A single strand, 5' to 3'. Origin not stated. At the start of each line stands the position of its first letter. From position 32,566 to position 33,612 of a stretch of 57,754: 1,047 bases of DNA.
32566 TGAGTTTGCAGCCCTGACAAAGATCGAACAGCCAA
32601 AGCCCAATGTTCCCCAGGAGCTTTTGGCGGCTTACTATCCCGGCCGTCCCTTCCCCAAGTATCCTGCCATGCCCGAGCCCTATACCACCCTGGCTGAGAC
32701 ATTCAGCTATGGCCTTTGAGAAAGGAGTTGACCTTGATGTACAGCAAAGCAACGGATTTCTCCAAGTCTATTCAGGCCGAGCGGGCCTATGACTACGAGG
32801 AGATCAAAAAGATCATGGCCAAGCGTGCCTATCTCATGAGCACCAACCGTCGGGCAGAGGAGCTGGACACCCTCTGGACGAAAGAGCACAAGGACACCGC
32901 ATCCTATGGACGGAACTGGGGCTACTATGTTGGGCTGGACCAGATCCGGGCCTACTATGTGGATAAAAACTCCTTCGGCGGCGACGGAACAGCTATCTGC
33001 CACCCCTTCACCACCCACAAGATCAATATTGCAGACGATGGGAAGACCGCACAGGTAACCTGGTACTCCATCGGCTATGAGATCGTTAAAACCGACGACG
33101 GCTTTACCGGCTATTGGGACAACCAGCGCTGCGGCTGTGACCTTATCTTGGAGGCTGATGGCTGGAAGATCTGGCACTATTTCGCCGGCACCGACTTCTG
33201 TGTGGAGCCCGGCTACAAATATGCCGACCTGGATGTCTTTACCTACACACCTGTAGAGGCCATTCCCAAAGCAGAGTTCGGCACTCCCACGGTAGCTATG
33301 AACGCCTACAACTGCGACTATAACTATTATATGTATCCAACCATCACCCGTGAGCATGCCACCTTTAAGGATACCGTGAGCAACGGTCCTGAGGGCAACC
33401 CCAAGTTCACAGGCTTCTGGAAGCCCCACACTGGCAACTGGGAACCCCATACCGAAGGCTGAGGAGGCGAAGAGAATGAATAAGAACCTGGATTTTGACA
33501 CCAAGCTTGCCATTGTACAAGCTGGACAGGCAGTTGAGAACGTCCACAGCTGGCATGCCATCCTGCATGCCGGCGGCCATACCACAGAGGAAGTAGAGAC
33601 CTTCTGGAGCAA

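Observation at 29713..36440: AraC-regulated island: (Gly-Gly-Pro)n proteins bracketing three tandem NTF2/SnoaL-like paralogs plus an orphan giant solute-binding lipoprotein; candidate undescribed system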

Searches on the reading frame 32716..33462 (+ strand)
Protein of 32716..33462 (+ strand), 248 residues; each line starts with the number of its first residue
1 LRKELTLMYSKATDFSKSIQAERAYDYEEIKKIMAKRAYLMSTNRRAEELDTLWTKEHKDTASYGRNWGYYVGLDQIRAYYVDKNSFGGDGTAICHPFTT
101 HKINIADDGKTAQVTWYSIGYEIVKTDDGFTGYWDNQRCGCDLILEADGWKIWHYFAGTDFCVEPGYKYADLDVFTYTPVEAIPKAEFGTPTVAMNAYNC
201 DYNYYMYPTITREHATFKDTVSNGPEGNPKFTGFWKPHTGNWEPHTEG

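Call 3: search_protein_families(library=pfam, proteins=[window:32716-33462:+], max_evalue=1)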
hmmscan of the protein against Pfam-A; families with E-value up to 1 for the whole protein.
window:32716-33462:+ (248 aa): 2 families
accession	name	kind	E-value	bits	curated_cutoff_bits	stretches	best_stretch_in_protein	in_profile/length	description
PF13577.12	SnoaL_4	-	3.4e-15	56.6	24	1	23-154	2-124/126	SnoaL-like domain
PF13474.12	SnoaL_3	-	0.065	14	22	1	37-155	7-114/121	SnoaL-like domain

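Call 4: search_protein_families(library=ncbifam, proteins=[window:32716-33462:+], max_evalue=1)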
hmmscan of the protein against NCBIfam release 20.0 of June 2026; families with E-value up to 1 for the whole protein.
window:32716-33462:+ (248 aa): 0 families

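Call 7: search_solved_structures(query=window:32716-33462:+, max_evalue=1, show_alignments=2)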
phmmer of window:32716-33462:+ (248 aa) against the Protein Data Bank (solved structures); distinct sequences matched with E-value up to 1: 3.
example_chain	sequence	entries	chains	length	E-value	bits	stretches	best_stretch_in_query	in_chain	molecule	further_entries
9j60_A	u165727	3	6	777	0.4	13.5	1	119-175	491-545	Isoamylase 1, chloroplastic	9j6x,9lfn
7oyc_T2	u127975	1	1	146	0.42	13.4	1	33-89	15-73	40S ribosomal protein S19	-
9uan_B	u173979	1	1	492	0.94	12.3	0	77-104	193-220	miniGq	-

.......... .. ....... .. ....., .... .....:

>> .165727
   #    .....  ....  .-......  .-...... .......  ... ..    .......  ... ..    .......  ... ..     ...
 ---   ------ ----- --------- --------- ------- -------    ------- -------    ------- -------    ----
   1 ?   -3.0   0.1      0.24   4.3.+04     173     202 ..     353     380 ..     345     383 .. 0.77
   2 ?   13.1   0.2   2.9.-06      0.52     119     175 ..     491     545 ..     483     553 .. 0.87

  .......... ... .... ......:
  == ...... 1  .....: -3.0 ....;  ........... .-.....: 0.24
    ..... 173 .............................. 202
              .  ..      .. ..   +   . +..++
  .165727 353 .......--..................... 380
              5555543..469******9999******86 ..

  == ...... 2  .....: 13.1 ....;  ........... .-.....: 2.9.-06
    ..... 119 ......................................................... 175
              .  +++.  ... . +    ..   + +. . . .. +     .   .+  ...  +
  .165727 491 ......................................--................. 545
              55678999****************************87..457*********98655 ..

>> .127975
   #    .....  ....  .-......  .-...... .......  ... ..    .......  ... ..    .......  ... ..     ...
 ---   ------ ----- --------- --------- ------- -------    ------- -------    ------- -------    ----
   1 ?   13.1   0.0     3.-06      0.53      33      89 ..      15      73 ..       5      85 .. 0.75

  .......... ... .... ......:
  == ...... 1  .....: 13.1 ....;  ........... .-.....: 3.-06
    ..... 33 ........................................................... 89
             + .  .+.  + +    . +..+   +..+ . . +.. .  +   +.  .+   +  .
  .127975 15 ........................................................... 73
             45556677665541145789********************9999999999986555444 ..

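Call 14: find_homologous_proteins(query=window:32716-33462:+, max_evalue=0.001)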
Query window:32716-33462:+ (248 aa): 85 proteins with E <= 0.001 among 149 candidates.
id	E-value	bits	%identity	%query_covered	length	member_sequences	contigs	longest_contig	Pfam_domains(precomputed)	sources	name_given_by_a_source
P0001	3.4e-141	488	85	95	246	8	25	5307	PF13577.13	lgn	-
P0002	9.7e-125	434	78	93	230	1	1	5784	PF13577.13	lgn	-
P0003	2.2e-120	419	77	92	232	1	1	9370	PF13577.13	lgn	-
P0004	5.1e-117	408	77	90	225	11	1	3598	PF13577.13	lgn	-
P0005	1.6e-103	364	67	91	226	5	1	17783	PF13577.13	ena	-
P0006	2.6e-94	334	65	90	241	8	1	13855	PF13577.13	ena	-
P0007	4.3e-94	333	64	92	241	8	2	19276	PF13577.13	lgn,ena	-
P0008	4.5e-93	330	67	89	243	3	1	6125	PF13577.13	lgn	-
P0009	5.2e-93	330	67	89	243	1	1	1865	PF13577.13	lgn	-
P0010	7.6e-93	329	65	90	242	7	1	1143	PF13577.13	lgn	-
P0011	1.7e-92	328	67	88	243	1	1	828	PF13577.13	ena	-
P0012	2.8e-92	327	65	89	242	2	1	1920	PF13577.13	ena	-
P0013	3.8e-92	327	64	90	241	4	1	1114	PF13577.13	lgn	-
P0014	1.5e-91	325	64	90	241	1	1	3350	PF13577.13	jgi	jgi:hypothetical protein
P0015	5.2e-91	323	63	90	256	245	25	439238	PF13577.13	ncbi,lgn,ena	-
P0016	6.0e-91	323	64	90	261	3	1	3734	PF13577.13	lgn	-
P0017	2.0e-90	321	63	90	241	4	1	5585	PF13577.13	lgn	-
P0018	2.6e-90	321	63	90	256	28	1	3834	PF13577.13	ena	-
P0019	4.0e-90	320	63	90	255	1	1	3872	PF13577.13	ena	-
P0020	9.6e-90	319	62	90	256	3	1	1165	PF13577.13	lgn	-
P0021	1.1e-89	319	62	90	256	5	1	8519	PF13577.13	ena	-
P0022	1.4e-89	318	63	90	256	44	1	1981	PF13577.13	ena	-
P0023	3.4e-89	317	63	90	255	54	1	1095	PF13577.13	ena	-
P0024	5.1e-89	316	62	90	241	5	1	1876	PF13577.13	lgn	-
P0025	1.1e-87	312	62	90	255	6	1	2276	PF13577.13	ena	-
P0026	1.8e-86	308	61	90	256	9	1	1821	PF13577.13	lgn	-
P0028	1.6e-77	279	59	90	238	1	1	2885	PF13577.13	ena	-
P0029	8.2e-77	276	57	85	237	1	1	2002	PF13577.13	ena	-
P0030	4.7e-71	258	66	70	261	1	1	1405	PF13577.13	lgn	-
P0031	7.0e-65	237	49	88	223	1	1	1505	PF13577.13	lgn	-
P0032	2.8e-60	222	45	88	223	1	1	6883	PF13577.13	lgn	-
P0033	6.9e-60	221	44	89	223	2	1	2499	PF13577.13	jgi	jgi:hypothetical protein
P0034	3.4e-59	219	47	88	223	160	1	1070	PF13577.13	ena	-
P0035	3.0e-58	216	46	89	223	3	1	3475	PF13577.13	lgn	-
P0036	1.6e-57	213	45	84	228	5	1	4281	PF13577.13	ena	-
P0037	2.7e-57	213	45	88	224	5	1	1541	PF13577.13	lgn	-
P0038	4.5e-57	212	65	60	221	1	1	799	PF13577.13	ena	-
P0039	7.2e-57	211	64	63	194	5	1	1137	PF13577.13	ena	-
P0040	2.0e-56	210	53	73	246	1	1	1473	PF13577.13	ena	-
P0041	2.6e-56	209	43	91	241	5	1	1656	PF13577.13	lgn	-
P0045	3.9e-53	199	69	53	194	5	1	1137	PF13577.13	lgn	-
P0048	8.2e-50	188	42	91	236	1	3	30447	PF13577.13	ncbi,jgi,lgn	ncbi:MAG: nuclear transport factor 2 family protein [Oscillospiraceae bacterium]|jgi:hypothetical pr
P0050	6.4e-46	175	43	85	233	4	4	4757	PF13577.13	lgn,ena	-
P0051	1.6e-44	171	40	90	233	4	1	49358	PF13577.13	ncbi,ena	-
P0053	1.0e-42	165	42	84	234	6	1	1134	PF13577.13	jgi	jgi:hypothetical protein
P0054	1.2e-42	164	40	92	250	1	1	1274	PF13577.13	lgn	-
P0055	1.0e-41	161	38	89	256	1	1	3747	PF13577.13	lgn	-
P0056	1.6e-41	161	40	86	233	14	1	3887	PF13577.13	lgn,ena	-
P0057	4.0e-41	159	38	92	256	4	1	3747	PF13577.13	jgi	jgi:hypothetical protein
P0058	4.8e-41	159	39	88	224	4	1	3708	PF13577.13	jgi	jgi:hypothetical protein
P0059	6.4e-41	159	40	86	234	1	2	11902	PF13577.13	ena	-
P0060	6.6e-41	159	39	85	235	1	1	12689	PF13577.13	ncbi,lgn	-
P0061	1.4e-40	158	36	94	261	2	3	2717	PF13577.13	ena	-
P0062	4.5e-40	156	37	91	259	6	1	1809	PF13577.13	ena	-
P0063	1.0e-39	155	39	85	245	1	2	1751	PF13577.13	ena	-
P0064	6.8e-39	152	37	89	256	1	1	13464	PF13577.13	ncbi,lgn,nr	ncbi:MAG: nuclear transport factor 2 family protein [Oscillospiraceae bacterium]|nr:nuclear transpor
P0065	9.1e-39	152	36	93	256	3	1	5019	PF13577.13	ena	-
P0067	1.7e-38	151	42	84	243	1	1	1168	PF13577.13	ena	-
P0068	8.9e-38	148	37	92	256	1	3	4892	PF13577.13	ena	-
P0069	2.9e-37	147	36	92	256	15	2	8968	PF13577.13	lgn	-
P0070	3.2e-37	147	37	86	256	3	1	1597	PF13577.13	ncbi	-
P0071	4.9e-37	146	38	86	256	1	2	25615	PF13577.13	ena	-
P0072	9.5e-37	145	39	85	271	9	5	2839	PF13577.13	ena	-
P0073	1.1e-36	145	37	84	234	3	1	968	PF13577.13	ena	-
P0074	1.7e-36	144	37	87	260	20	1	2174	PF13577.13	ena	-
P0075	2.8e-36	144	37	84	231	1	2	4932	PF13577.13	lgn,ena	-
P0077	2.7e-33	134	38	84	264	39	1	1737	PF13577.13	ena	-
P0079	6.9e-33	132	37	93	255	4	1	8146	PF13577.13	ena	-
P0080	9.6e-33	132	39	84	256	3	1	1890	PF13577.13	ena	-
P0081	4.2e-32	130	37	86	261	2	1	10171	PF13577.13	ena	-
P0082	9.0e-29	119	36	84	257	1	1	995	PF13577.13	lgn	-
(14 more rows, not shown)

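Call 15: find_encoding_contigs(protein=P0015, flank=8000, max_places=3)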
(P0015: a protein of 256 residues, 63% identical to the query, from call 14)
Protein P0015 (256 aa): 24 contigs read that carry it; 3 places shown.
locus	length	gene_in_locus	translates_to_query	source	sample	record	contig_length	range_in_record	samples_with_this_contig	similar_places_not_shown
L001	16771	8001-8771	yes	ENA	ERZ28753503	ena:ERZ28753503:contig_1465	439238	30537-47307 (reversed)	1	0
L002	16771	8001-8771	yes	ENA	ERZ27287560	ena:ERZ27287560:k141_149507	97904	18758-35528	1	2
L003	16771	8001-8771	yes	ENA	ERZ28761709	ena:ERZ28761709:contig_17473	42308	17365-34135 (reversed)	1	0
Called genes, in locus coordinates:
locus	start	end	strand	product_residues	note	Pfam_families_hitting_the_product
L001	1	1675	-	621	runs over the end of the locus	PF01547:SBP_bac_1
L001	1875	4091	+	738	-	-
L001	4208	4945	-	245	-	-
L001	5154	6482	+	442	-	PF00165:HTH_AraC (faint), PF12833:HTH_18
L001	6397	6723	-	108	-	PF01638:HxlR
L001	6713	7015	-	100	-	PF01638:HxlR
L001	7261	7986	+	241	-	-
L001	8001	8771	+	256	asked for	PF13577:SnoaL_4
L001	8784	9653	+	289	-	-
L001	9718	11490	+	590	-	PF01547:SBP_bac_1 (faint), PF13416:SBP_bac_8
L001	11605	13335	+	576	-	PF01547:SBP_bac_1 (weak)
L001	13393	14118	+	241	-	-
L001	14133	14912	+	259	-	-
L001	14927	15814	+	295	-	-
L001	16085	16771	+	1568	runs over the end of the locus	PF00728:Glyco_hydro_20, PF00754:F5_F8_type_C, PF22633:F5_F8_type_C_2, PF06268:Fascin (faint), PF14200:RicinB_lectin_2 (faint)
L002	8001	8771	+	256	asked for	PF13577:SnoaL_4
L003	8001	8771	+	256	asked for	PF13577:SnoaL_4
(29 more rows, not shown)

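Call 16: find_encoding_contigs(protein=P0048, flank=8000, max_places=2)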
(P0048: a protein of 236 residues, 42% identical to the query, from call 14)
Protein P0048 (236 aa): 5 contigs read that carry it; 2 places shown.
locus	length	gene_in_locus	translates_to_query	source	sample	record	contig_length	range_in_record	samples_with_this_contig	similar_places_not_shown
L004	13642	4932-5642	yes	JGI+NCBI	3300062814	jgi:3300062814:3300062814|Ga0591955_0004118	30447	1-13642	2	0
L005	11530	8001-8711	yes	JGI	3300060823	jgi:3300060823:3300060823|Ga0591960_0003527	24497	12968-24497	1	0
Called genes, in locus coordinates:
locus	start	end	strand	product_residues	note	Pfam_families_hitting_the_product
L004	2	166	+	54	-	?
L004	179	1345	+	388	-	PF00108:Thiolase_N, PF02803:Thiolase_C, PF22691:Thiolase_C_1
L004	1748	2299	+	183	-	-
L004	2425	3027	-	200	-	PF01476:LysM, PF00188:CAP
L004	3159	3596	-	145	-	PF08279:HTH_11 (faint), PF12802:MarR_2, PF01047:MarR, PF13412:HTH_24, PF13463:HTH_27, PF13545:HTH_Crp_2 (weak), PF04703:FaeA (weak)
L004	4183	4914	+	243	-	PF13577:SnoaL_4 (weak)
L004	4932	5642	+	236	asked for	PF13577:SnoaL_4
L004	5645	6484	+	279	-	-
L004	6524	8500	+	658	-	PF00724:Oxidored_FMN, PF01266:DAO (faint), PF03486:HI0933_like (faint), PF01262:AlaDh_PNT_C (faint), PF00890:FAD_binding_2 (weak), PF07992:Pyr_redox_2, PF12831:FAD_oxidored, PF00070:Pyr_redox, +3 more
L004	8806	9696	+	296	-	PF00126:HTH_1, PF03466:LysR_substrate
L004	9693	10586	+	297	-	PF00126:HTH_1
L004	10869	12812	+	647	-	PF00724:Oxidored_FMN, PF00890:FAD_binding_2, PF01266:DAO (weak), PF03486:HI0933_like (weak), PF07992:Pyr_redox_2, PF12831:FAD_oxidored, PF13450:NAD_binding_8, PF13738:Pyr_redox_3, +4 more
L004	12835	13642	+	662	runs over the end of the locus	PF00724:Oxidored_FMN, PF01207:Dus (weak), PF07992:Pyr_redox_2 (weak), PF00890:FAD_binding_2, PF07992:Pyr_redox_2, PF12831:FAD_oxidored, PF13738:Pyr_redox_3, PF00070:Pyr_redox, +7 more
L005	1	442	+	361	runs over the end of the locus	PF00149:Metallophos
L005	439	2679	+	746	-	PF13514:AAA_27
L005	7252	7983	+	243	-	PF13577:SnoaL_4 (weak)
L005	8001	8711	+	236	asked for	PF13577:SnoaL_4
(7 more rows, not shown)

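Call 17: find_encoding_contigs(protein=P0051, flank=8000, max_places=2)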
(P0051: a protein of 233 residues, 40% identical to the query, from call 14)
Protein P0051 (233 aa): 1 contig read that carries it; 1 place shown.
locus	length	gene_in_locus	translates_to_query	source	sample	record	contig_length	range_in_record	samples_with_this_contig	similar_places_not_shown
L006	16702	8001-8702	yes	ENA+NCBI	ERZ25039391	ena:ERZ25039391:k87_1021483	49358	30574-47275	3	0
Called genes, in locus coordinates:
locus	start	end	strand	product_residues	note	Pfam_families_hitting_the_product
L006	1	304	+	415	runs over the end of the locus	PF00165:HTH_AraC (faint), PF12833:HTH_18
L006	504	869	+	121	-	PF00392:GntR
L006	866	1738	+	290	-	PF00005:ABC_tran, PF13304:AAA_21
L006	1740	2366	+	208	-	-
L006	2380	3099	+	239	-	-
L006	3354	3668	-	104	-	PF01035:DNA_binding_1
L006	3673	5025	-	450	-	PF00165:HTH_AraC (weak), PF12833:HTH_18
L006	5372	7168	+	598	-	-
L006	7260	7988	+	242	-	PF13577:SnoaL_4 (weak)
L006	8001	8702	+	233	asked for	PF13577:SnoaL_4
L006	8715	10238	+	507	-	-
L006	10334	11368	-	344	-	PF00126:HTH_1, PF03466:LysR_substrate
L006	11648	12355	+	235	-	PF13577:SnoaL_4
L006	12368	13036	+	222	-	PF13577:SnoaL_4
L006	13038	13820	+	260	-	PF13577:SnoaL_4 (faint)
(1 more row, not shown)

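Call 30: find_related_loci(query=A3, collection=genome_contigs, flank=10000)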
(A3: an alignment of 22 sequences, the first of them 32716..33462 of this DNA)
Query A3 (248 aa) in genome_contigs; peptide patterns used: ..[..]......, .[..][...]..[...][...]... (x = any residue, [..] = any of these).
498 stretches matched a pattern; 349 encode a relative of the query (tblastn E <= 1e-3); the best 80 are kept; 78 distinct loci.
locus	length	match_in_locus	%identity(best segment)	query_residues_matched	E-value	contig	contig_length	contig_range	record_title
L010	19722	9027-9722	72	2-233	1e-113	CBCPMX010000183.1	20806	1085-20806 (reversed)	MAG: uncultured Oscillospiraceae bacterium isolate metabat2_coassembly.36_MAGs genome assembly, contig: k87_1837764, who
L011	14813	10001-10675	66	10-233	3e-95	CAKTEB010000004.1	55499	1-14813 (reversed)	MAG: uncultured Oscillospiraceae bacterium isolate REFINED_METABAT215_TOP10_CONTIGS_1500_ASSEMBLY_K77_MERGED__Hadza_PheC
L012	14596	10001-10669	66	10-231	7e-94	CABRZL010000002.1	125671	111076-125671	MAG TPA_asm: uncultured Clostridiales bacterium isolate MGYG-HGUT-02067 genome assembly, contig: GUT_GENOME125765_2, who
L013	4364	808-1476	65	10-231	1e-93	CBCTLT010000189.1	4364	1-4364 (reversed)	MAG TPA_asm: uncultured Oscillospiraceae bacterium isolate SRR20550331_binner13_Refined_42 genome assembly, contig: ERZ2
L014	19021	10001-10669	64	10-231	2e-92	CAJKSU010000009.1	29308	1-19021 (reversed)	MAG TPA_asm: uncultured Clostridiales bacterium isolate ERR1430441-bin.17 genome assembly, contig: NODE_2132_length_2930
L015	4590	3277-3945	64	10-231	2e-92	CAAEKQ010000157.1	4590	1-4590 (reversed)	MAG TPA_asm: uncultured Oscillospiraceae bacterium, isolate HGM12964, WGS project CAAEKQ010000000 data, contig: ERS53720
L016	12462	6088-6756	62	10-231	1e-91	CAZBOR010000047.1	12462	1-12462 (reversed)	MAG TPA_asm: uncultured Oscillospiraceae bacterium isolate SRP222994_co1_254 genome assembly, contig: NODE_10716_length_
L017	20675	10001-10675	63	10-233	3e-91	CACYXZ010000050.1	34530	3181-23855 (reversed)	MAG: Ruminococcaceae bacterium isolate RUG12379 genome assembly, contig: RUG12379_asm_50, whole genome shotgun sequence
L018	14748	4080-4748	63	10-231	2e-91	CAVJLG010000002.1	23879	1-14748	Barnesiella intestinihominis isolate H07681-L1_cleanbin_000011 genome assembly, contig: Spades_H07681-L1_contig_1253, wh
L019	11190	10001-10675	62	10-233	3e-91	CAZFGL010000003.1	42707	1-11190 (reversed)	MAG TPA_asm: uncultured Oscillospiraceae bacterium isolate SRP350583_co2_249 genome assembly, contig: NODE_1093_length_4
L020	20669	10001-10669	63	10-231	2e-90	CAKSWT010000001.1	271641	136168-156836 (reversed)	MAG: uncultured Oscillospiraceae bacterium isolate REFINED_METABAT215_TOP10_CONTIGS_1500_ASSEMBLY_K77_MERGED__Hadza_PheC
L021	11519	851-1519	62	10-231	5e-90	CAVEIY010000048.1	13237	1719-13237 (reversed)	Flexilinea sp. isolate G02651-L1_cleanbin_000059 genome assembly, contig: Spades_G02651-L1_contig_3028, whole genome sho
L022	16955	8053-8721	63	10-231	5e-90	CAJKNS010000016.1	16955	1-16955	MAG TPA_asm: uncultured Clostridiales bacterium isolate ERR321553-bin.17 genome assembly, contig: NODE_1658_length_16955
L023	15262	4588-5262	62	10-233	2e-89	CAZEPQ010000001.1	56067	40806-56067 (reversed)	MAG TPA_asm: uncultured Oscillospiraceae bacterium isolate SRP315200_co1_945 genome assembly, contig: NODE_510_length_56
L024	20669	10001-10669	62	10-231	7e-89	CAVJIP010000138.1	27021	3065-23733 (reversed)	Bacteroidaceae bacterium isolate G02653-L1_cleanbin_000038 genome assembly, contig: Spades_G02653-L1_contig_1250, whole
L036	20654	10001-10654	46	15-231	5e-60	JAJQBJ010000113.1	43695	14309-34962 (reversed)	MAG: Oscillospiraceae bacterium isolate C.2_5 NODE_115_length_43695_cov_23.912030, whole genome shotgun sequence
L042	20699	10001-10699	42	1-232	1e-51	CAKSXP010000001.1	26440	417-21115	MAG: uncultured Oscillospiraceae bacterium isolate REFINED_METABAT215_TOP10_CONTIGS_1500_ASSEMBLY_K77_MERGED__Hadza_PheC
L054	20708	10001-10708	38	15-237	6e-45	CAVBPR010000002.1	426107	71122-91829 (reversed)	bacterium isolate G02643-L1_cleanbin_000026 genome assembly, contig: Spades_G02643-L1_contig_2, whole genome shotgun seq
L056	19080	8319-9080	38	2-234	4e-45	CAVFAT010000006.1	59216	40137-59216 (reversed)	Bacteroidaceae bacterium isolate G02651-L1_cleanbin_000029 genome assembly, contig: Spades_G02651-L1_contig_292, whole g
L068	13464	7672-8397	37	15-234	3e-44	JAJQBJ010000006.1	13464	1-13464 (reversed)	MAG: Oscillospiraceae bacterium isolate C.2_5 NODE_917_length_13464_cov_24.608696, whole genome shotgun sequence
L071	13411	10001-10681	38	13-231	4e-44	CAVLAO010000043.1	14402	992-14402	Bacteroides sp. CAG:927 isolate H07659-L1_cleanbin_000044 genome assembly, contig: Spades_H07659-L1_contig_2518, whole g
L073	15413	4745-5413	39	11-227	1e-43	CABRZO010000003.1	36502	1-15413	MAG TPA_asm: uncultured Clostridiales bacterium isolate MGYG-HGUT-02068 genome assembly, contig: GUT_GENOME125769_3, who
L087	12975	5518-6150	40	23-227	3e-42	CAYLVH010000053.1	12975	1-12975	MAG TPA_asm: uncultured Oscillospiraceae bacterium isolate SRP141132_co7_370 genome assembly, contig: NODE_4145_length_1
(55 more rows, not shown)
